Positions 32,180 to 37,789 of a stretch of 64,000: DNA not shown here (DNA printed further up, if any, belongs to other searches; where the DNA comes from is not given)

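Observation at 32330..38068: Very large Lhr-type helicase (1769-1781 aa) with ~900-aa C-terminal region, preceded by a ferredoxin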

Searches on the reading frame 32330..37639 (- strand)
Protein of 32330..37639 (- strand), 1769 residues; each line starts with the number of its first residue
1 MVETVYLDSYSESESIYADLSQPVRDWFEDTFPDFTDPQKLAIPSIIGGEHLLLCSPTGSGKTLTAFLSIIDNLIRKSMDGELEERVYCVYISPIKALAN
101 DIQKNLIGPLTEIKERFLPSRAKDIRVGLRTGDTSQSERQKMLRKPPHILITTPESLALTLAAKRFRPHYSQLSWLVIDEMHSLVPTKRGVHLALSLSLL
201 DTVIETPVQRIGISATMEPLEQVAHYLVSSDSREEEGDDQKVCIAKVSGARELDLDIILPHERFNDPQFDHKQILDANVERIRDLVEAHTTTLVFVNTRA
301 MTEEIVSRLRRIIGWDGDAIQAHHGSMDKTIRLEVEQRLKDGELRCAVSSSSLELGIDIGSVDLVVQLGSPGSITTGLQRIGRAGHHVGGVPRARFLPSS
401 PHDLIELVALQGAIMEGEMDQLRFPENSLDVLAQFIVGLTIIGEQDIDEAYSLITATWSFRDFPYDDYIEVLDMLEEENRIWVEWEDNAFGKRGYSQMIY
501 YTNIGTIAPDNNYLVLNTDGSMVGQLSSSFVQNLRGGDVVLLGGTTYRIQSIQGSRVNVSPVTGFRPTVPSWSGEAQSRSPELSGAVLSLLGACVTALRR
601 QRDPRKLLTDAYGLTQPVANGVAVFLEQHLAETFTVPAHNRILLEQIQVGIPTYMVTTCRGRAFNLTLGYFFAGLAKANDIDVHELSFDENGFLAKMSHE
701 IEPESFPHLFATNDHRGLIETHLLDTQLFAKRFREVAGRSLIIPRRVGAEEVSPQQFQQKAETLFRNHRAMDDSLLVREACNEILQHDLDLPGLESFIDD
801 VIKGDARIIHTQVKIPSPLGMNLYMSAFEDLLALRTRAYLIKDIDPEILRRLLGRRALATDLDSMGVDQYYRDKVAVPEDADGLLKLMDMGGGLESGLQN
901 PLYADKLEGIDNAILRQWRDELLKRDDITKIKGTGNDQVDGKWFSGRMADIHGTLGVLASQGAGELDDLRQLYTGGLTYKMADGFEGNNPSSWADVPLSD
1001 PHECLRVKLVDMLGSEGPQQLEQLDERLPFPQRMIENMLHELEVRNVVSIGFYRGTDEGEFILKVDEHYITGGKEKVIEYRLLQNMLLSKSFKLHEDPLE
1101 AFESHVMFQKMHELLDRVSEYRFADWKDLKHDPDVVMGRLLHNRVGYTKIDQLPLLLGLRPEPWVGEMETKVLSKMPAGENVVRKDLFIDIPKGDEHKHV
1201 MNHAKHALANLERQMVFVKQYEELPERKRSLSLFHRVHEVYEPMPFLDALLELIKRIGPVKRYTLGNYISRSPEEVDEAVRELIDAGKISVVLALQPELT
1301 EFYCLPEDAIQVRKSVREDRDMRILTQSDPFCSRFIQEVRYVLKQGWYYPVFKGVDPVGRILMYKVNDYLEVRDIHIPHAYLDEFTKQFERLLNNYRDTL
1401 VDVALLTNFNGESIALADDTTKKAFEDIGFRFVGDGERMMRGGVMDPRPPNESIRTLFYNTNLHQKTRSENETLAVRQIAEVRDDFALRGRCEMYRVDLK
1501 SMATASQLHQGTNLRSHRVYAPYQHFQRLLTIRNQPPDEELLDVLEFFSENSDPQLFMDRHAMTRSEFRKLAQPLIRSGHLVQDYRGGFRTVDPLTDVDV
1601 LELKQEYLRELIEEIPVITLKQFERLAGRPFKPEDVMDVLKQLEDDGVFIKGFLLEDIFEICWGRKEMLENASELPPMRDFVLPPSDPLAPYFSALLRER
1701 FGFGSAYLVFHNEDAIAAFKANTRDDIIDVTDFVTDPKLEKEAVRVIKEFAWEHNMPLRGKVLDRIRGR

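Call 6: search_protein_families(library=pfam, proteins=[window:32330-37639:-], max_evalue=0.01)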
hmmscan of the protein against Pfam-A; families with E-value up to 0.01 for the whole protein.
window:32330-37639:- (1769 aa): 6 families
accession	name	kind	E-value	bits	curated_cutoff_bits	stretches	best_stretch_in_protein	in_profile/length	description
PF00270.35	DEAD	-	6.1e-32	111.1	26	1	36-220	1-164/167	DEAD/DEAH box helicase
PF08494.16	DEAD_assoc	-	1.9e-30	106.5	23.5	1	636-820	1-191/191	DEAD/H associated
PF19306.5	WH_Lhr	-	4.5e-26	91.6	27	1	413-564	2-163/168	Large helicase-related protein, winged helix domain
PF00271.37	Helicase_C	-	1.1e-18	67.9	23.5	1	280-386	4-108/110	Helicase conserved C-terminal domain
PF04851.21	ResIII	-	2.8e-07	31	22.5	1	37-218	6-163/164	Type III restriction enzyme, res subunit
PF06224.18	AlkZ-like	-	8.2e-07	29.4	25.9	1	1163-1331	83-251/329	DNA glycosylase AlkZ-like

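Call 7: search_protein_families(library=ncbifam, proteins=[window:32330-37639:-], max_evalue=0.01)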
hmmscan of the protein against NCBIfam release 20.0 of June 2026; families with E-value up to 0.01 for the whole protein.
window:32330-37639:- (1769 aa): 30 families (the best 25 are shown)
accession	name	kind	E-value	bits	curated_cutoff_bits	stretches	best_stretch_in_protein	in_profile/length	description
NF010338.0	PRK13767.1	equivalog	9.8e-225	748.7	849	1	10-852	9-867/877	ATP-dependent helicase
TIGR04121.1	DEXH_lig_assoc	equivalog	1.4e-136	456.3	850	1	23-841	2-795/804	ligase-associated DNA damage response DEXH box helicase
NF007284.0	PRK09751.1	equivalog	8.4e-127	424.3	1496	2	321-870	353-922/1538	ATP-dependent helicase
TIGR03817.1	DECH_helic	hypoth_equivalog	1.6e-28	99.4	874.1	1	47-387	49-373/742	helicase/secretion neighborhood putative DEAH-box helicase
NF002654.0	PRK02362.1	equivalog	1.1e-14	53.8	887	1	37-312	26-266/739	ATP-dependent DNA helicase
NF008394.0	PRK11192.1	equivalog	2.5e-14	53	507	2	288-386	246-340/441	ATP-dependent RNA helicase SrmB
NF008744.0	PRK11776.1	equivalog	5.7e-13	48.2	524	1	32-386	24-335/460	ATP-dependent RNA helicase DbpA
NF053711.1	RNA_heli_RhlE1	exception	8.5e-13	47.8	750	2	289-386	244-337/434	RNA helicase RhlE1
NF053636.1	DDHlcsCsdAPsy1082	equivalog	4.1e-12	45.4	890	1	35-386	26-336/512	DEAD/DEAH box helicase CsdA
NF053631.1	RNA_helic_CshA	equivalog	1.7e-11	43.7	646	1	31-386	18-330/434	degradosome RNA helicase CshA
NF010337.0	PRK13766.1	equivalog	2e-11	42.7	610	2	287-390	364-471/781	Hef nuclease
NF001308.0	PRK00254.1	equivalog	2.7e-10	39.1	1216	1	36-229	25-191/720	ATP-dependent DNA helicase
NF008642.0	PRK11634.1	equivalog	6.1e-10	38.1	989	1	287-386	243-338/628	DEAD/DEAH family ATP-dependent RNA helicase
NF040935.1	helicase_Hel308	equivalog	8.7e-10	37.4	1200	1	46-308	39-266/704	ATP-dependent DNA helicase Hel308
NF007882.0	PRK10590.1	equivalog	3.5e-09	36.1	743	1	29-181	18-158/456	ATP-dependent RNA helicase RhlE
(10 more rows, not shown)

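Call 12: search_solved_structures(query=window:32330-37639:-, max_evalue=0.01)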
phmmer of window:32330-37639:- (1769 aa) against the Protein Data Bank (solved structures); distinct sequences matched with E-value up to 0.01: 133 (the best 60 are shown).
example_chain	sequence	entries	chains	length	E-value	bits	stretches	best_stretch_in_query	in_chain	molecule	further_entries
7lhl_A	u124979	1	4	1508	1.4e-111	377.1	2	321-868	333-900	ATP-dependent DNA helicase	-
5v9x_A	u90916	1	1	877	6.4e-111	374.9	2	321-824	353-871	ATP-dependent DNA helicase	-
6znp_A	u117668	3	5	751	3.7e-22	80.7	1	42-390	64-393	Uncharacterized ATP-dependent helicase YprA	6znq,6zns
6qdv_B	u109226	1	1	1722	6.6e-20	73.2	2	26-230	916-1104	U5 small nuclear ribonucleoprotein 200 kDa helicase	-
4f91_B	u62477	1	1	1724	6.6e-20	73.2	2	26-230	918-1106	U5 small nuclear ribonucleoprotein 200 kDa helicase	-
4f92_B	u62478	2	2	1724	6.7e-20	73.2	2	26-230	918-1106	U5 small nuclear ribonucleoprotein 200 kDa helicase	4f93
5urj_A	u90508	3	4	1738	6.8e-20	73.2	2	26-230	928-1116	U5 small nuclear ribonucleoprotein 200 kDa helicase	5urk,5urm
4kit_B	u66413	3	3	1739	6.8e-20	73.2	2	26-230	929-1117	U5 small nuclear ribonucleoprotein 200 kDa helicase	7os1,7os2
6s8q_B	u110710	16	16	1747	6.9e-20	73.1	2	26-230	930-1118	U5 small nuclear ribonucleoprotein 200 kDa helicase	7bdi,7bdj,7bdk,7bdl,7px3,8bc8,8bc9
6s8o_B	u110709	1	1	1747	9.8e-20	72.6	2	26-230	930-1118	U5 small nuclear ribonucleoprotein 200 kDa helicase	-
3jcr_C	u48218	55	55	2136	1.3e-19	72.3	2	26-230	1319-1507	hBrr2 | U5 small nuclear ribonucleoprotein 200 kDa helicase | Brr2, U5 small nuclear ribonucleoprotein 200 kDa helicase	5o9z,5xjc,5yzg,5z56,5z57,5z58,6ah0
6s9i_B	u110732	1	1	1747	1.3e-19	72.2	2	26-230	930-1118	U5 small nuclear ribonucleoprotein 200 kDa helicase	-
8ro0_B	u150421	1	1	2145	4.8e-13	50.5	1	40-228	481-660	U5 small nuclear ribonucleoprotein 200 kDa helicase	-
8alz_B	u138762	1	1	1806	5.1e-13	50.4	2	49-227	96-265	Activating signal cointegrator 1 complex subunit 3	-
7zpq_CA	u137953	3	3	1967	9.3e-13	49.5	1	38-227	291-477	SLH1 isoform 1 | RQC trigger complex helicase SLH1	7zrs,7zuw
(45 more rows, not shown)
